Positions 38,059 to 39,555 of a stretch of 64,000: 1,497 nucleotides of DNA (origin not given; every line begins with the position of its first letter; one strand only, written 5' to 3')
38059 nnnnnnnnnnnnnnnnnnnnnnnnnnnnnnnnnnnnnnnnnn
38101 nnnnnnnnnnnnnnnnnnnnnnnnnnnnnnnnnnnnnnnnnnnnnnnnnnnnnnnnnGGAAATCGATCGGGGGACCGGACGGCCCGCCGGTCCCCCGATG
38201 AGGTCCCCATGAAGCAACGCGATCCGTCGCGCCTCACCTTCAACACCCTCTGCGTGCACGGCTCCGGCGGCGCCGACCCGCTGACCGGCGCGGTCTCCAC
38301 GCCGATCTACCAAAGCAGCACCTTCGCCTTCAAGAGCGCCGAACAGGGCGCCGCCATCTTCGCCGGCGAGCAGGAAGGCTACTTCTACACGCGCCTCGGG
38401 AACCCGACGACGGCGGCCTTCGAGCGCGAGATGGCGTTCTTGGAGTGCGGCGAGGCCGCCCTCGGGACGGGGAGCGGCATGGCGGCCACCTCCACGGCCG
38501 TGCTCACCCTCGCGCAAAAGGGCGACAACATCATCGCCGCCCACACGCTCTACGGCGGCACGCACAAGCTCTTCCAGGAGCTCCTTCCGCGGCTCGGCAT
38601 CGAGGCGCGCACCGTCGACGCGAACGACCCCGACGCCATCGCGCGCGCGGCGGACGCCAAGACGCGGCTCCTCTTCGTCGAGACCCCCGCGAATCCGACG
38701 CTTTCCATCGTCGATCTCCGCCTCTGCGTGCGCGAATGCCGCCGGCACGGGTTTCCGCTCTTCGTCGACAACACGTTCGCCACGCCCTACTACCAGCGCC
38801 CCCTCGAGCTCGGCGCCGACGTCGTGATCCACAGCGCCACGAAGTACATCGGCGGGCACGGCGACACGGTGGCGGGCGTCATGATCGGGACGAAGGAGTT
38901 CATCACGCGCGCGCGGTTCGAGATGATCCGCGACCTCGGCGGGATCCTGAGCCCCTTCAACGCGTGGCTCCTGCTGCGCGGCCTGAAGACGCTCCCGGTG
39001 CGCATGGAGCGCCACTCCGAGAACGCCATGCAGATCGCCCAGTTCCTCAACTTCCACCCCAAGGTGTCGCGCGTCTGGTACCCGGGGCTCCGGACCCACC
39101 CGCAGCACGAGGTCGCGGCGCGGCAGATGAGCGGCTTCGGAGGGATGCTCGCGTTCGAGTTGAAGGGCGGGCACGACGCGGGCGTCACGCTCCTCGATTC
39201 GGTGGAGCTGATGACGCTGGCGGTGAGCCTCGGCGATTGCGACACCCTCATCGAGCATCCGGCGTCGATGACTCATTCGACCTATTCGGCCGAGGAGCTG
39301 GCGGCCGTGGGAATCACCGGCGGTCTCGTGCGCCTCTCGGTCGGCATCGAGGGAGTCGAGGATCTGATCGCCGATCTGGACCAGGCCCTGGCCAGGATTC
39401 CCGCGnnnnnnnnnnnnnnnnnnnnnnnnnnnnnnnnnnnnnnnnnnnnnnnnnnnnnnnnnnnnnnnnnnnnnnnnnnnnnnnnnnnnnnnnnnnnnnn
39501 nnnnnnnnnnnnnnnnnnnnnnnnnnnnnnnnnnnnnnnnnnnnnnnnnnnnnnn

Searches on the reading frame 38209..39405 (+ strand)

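Call 85: search_protein_families(library=pfam, proteins=[window:38209-39405:+], max_evalue=0.001)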
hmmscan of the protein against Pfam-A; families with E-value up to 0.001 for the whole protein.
window:38209-39405:+ (399 aa): 4 families
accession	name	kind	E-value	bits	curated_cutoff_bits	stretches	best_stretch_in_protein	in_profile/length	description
PF01053.26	Cys_Met_Meta_PP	-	1.4e-147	491.7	27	1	13-394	2-380/381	Cys/Met metabolism PLP-dependent enzyme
PF00155.27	Aminotran_1_2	-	1.5e-06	28.1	19.7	1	82-229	66-235/361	Aminotransferase class I and II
PF01212.27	Beta_elim_lyase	-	2.1e-05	24.4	27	1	64-284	30-269/288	Beta-eliminating lyase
PF06838.17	Met_gamma_lyase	-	0.00021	20.4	24.2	1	163-239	171-250/405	Methionine gamma-lyase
